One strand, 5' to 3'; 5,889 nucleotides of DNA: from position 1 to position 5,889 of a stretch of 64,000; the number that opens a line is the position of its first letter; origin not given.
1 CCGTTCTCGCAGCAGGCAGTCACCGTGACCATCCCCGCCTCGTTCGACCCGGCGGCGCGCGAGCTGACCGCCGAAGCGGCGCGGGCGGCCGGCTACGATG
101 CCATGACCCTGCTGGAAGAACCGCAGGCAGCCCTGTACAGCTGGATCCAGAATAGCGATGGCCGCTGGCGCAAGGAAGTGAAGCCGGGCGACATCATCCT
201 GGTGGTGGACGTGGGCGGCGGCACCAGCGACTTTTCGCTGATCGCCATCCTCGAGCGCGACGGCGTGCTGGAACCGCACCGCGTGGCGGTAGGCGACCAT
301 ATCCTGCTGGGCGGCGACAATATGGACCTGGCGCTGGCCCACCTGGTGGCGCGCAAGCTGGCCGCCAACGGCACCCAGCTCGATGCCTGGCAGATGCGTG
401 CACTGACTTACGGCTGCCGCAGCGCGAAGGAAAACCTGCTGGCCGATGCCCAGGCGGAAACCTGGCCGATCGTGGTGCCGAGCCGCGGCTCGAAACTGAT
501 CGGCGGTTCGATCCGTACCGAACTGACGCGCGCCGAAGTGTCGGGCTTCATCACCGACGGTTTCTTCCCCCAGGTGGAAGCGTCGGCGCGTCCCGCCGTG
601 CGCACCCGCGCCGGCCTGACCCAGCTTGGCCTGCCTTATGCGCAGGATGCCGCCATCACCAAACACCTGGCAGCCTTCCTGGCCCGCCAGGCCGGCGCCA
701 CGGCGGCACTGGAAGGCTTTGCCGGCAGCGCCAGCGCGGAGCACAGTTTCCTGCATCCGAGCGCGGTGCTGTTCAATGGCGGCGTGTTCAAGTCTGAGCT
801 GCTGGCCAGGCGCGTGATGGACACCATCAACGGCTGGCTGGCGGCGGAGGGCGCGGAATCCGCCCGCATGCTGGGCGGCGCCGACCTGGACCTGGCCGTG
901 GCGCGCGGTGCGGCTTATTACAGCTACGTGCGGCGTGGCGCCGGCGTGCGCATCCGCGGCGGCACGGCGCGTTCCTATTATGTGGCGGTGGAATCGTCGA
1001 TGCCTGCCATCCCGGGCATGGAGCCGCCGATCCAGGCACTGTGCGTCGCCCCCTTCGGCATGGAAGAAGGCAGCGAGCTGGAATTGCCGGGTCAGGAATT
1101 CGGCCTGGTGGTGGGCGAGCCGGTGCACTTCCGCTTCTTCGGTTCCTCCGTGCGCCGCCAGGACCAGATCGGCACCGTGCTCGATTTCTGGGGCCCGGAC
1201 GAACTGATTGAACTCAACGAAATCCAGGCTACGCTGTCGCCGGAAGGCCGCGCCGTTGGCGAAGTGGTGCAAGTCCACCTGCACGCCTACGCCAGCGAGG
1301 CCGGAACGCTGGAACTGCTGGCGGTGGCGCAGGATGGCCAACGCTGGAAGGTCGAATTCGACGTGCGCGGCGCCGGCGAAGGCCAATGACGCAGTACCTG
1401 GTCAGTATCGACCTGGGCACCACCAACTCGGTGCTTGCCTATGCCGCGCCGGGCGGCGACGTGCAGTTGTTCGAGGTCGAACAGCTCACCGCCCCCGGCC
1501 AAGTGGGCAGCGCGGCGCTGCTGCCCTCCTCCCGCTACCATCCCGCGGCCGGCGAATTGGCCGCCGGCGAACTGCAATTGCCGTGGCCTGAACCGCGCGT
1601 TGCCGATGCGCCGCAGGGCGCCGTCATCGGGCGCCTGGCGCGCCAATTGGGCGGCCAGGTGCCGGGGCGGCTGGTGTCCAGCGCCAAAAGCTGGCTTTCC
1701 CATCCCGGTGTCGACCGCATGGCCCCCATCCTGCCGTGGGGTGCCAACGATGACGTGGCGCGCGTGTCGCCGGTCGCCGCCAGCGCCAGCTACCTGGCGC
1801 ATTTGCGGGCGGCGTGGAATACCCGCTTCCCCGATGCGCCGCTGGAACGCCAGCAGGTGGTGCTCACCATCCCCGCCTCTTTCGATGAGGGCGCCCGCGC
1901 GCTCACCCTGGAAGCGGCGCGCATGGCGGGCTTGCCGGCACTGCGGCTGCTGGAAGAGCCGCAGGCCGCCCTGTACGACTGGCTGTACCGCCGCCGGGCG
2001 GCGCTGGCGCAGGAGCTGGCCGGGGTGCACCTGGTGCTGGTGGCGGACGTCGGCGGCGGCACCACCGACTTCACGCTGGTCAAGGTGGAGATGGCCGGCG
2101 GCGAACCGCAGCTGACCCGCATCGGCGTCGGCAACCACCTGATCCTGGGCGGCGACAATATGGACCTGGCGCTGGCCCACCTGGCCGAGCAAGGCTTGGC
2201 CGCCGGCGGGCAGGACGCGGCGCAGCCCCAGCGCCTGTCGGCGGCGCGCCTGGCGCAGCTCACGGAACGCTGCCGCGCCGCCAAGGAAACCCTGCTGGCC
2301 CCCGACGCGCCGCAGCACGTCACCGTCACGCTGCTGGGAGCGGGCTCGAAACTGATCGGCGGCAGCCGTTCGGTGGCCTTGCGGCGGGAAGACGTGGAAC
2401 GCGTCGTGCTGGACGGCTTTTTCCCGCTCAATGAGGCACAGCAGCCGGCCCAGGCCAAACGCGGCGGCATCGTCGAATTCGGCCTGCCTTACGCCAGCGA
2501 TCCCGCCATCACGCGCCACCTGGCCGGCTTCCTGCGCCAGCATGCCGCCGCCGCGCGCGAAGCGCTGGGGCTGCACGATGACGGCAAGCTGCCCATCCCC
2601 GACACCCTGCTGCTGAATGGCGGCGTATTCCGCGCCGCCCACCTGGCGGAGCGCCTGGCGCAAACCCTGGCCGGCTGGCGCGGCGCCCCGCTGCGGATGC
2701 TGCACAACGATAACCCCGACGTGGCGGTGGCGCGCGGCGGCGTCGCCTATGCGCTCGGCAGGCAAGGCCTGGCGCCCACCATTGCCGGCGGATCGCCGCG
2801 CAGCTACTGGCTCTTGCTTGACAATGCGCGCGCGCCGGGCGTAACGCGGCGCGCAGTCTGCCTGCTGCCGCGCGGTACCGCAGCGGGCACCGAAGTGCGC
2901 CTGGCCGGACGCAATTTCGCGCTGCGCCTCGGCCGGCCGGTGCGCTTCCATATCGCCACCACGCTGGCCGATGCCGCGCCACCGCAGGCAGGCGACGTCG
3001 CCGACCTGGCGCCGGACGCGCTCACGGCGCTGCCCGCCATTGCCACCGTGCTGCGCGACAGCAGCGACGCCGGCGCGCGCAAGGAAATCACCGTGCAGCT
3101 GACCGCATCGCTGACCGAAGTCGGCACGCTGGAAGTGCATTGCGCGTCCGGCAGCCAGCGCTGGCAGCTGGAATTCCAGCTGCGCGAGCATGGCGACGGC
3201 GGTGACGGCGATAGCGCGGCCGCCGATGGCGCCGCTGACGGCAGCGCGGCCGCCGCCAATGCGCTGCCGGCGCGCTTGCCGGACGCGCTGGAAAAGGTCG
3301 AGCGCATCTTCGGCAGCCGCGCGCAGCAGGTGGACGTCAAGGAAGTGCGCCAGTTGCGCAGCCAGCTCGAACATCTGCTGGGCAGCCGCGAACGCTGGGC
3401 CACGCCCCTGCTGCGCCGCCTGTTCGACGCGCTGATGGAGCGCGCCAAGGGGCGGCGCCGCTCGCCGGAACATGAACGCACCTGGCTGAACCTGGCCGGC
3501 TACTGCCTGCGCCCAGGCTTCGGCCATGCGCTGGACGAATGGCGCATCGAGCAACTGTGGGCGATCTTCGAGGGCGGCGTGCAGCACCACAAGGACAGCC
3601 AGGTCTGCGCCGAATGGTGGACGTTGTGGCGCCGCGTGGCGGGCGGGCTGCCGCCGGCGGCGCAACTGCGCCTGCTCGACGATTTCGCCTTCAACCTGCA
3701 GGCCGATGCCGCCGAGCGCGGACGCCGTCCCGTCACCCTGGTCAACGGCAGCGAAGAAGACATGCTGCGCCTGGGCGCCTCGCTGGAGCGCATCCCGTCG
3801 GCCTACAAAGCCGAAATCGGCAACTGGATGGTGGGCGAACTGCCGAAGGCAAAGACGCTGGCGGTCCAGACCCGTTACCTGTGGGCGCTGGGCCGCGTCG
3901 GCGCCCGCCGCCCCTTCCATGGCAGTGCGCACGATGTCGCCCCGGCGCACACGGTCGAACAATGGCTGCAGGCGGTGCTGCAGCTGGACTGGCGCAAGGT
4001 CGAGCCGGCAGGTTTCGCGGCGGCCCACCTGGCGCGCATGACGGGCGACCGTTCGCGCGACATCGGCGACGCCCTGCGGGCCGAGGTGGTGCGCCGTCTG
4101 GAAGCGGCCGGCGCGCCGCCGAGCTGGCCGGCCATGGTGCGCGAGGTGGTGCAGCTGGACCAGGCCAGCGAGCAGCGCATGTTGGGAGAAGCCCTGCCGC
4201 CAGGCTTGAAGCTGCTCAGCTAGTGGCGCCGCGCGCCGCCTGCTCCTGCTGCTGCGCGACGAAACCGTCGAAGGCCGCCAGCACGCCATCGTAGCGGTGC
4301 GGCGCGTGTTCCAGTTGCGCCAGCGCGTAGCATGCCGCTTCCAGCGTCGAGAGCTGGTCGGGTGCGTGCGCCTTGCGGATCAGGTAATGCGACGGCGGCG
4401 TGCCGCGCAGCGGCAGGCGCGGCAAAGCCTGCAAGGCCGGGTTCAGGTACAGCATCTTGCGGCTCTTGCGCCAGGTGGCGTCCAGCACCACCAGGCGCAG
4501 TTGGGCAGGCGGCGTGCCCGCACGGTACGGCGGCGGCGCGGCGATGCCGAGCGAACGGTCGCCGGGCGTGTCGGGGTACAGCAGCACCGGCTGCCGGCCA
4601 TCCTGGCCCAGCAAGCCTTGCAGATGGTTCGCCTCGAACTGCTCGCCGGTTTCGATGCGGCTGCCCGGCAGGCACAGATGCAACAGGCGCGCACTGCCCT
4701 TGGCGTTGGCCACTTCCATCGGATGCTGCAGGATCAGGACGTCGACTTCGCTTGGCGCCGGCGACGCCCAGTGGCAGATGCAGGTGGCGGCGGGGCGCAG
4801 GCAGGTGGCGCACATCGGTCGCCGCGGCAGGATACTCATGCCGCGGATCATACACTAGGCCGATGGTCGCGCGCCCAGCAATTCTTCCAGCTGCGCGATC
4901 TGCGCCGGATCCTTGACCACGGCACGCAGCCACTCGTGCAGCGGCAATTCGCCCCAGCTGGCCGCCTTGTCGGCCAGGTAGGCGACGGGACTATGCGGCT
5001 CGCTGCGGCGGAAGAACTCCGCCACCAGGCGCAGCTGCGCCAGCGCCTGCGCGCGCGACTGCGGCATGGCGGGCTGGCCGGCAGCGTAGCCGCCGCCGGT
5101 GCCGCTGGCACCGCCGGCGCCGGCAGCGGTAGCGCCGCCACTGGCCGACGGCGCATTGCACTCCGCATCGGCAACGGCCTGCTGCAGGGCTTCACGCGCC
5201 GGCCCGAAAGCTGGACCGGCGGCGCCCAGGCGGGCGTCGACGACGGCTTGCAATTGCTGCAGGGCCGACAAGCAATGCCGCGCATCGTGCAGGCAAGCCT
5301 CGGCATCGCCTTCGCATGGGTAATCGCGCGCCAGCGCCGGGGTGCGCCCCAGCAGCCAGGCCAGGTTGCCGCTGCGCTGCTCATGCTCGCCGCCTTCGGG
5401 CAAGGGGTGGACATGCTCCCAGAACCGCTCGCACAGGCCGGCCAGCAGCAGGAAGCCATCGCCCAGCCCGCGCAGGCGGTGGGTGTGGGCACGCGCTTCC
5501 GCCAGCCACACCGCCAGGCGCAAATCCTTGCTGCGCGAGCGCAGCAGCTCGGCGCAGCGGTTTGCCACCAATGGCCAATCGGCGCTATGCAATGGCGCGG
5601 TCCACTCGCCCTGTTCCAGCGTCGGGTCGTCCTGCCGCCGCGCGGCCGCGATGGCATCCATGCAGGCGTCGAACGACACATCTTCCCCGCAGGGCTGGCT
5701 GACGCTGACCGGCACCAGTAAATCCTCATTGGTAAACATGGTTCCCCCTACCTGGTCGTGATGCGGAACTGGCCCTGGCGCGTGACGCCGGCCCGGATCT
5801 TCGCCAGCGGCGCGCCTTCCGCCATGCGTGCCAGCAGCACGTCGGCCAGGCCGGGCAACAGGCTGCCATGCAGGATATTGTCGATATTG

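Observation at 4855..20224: Compact TssJ-less T6SS locus with no tssF, tssG, vgrG or PAAR gene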

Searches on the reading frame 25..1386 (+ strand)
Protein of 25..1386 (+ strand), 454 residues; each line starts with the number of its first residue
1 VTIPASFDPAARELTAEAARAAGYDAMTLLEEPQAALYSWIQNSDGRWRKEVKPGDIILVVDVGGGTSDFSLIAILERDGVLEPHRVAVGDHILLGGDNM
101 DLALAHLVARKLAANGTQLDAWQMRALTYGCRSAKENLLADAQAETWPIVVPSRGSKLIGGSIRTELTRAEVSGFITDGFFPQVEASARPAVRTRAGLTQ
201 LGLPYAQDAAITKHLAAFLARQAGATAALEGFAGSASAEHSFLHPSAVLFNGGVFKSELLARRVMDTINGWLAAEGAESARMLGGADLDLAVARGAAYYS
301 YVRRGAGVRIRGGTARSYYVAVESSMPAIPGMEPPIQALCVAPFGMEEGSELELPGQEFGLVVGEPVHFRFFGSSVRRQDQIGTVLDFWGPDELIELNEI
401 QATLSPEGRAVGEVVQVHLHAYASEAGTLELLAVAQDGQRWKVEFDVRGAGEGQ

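Call 5: search_protein_families(library=pfam, proteins=[window:25-1386:+], max_evalue=0.01)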
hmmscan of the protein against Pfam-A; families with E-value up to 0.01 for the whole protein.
window:25-1386:+ (454 aa): 2 families
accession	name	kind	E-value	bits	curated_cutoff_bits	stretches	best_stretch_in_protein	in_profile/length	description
PF00012.26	HSP70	-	1.3e-13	50.5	20.6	1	2-177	139-303/599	Hsp70 protein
PF06723.19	MreB_Mbl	-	0.0091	15.3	27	0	3-111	100-191/327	MreB/Mbl protein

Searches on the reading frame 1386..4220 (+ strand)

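Call 5: search_protein_families(library=pfam, proteins=[window:1386-4220:+], max_evalue=0.01)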
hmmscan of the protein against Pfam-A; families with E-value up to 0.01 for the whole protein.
window:1386-4220:+ (945 aa): 2 families
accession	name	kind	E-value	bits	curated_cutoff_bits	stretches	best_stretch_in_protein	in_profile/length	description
PF12531.13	DUF3731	-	5.1e-96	321.8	25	1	693-943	1-248/248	DNA-K related protein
PF00012.26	HSP70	-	2.1e-14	53.1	20.6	1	128-305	109-269/599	Hsp70 protein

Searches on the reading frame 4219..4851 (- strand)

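Call 5: search_protein_families(library=pfam, proteins=[window:4219-4851:-], max_evalue=0.01)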
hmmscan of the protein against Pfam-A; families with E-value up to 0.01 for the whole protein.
window:4219-4851:- (211 aa): 1 family
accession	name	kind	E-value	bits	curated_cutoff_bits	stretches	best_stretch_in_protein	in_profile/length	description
PF03942.20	DTW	-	3.4e-47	161.2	33.7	1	11-201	1-194/195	DTW domain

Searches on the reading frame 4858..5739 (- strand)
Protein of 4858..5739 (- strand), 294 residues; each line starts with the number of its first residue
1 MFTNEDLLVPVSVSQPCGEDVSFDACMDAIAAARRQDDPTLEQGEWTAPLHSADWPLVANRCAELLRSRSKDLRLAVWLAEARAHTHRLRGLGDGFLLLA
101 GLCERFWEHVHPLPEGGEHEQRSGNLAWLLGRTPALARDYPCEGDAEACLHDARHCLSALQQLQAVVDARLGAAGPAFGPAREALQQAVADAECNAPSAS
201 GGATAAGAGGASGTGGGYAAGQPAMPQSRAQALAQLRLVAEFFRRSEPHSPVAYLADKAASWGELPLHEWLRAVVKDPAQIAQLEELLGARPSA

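Call 4: search_protein_families(library=pfam, proteins=[window:4858-5739:-], max_evalue=0.01)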
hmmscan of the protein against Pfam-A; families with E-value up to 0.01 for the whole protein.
window:4858-5739:- (294 aa): 1 family
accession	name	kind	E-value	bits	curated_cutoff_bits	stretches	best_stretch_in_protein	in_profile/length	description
PF06812.17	ImpA_N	-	3.2e-36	124.5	26.9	1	9-130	2-118/119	ImpA, N-terminal, type VI secretion system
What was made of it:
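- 4855..5739 (-): tssA (294 aa, short form; carries an internal deletion relative to the 330-342 aa type-B TssA of Janthinobacterium and Massilia). PF06812 ImpA_N, 124.5 bits (call 4).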

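Call 29: search_protein_families(library=ncbifam, proteins=[window:4858-5739:-], max_evalue=0.001)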
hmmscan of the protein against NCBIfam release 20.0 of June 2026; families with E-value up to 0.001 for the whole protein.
window:4858-5739:- (294 aa): 2 families
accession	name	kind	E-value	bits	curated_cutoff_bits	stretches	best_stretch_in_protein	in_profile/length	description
TIGR03363.1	VI_chp_8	equivalog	1.9e-83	281.1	160.85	2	5-141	4-141/353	type VI secretion system protein TssA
TIGR03362.1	VI_chp_7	equivalog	7.3e-31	107.7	230.1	1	7-265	5-256/476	type VI secretion system protein TssA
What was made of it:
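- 4855..5739 (-): TIGR03363 TssA, 281 bits against a cutoff of 160.85 (call 29).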
